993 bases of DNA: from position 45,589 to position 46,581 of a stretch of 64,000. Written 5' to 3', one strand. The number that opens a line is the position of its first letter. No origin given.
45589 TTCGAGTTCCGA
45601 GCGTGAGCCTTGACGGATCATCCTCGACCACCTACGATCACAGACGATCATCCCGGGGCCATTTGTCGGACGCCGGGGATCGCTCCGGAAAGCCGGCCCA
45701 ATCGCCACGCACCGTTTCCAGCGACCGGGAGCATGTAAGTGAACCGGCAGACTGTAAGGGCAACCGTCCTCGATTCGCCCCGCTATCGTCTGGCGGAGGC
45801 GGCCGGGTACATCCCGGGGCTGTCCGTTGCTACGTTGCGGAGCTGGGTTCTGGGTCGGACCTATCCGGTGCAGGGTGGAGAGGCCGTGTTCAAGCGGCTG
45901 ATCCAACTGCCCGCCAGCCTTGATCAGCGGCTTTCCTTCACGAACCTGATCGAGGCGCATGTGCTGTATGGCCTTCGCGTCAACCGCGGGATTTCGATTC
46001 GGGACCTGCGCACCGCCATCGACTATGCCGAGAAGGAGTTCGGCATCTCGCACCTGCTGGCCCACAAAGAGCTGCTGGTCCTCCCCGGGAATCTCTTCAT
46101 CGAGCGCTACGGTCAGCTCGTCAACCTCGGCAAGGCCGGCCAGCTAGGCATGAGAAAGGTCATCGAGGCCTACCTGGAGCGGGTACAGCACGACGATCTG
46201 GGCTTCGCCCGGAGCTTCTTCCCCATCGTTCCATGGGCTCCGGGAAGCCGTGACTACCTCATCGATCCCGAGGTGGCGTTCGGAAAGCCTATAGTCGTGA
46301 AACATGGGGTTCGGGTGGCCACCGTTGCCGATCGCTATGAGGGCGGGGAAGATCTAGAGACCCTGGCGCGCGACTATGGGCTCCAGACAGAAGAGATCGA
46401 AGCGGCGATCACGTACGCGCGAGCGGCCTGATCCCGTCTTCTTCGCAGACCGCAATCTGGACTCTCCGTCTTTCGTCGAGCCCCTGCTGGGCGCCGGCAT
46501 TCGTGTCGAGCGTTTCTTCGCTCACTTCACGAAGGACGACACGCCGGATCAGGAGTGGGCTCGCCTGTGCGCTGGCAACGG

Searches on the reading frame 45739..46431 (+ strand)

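Call 67: search_protein_families(library=pfam, proteins=[window:45739-46431:+], max_evalue=0.001)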
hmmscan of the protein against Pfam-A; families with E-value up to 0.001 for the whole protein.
window:45739-46431:+ (230 aa): 1 family
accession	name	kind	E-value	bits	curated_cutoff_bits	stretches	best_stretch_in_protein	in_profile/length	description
PF04255.20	DUF433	-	5.5e-13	49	23.6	1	175-227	3-56/56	Protein of unknown function (DUF433)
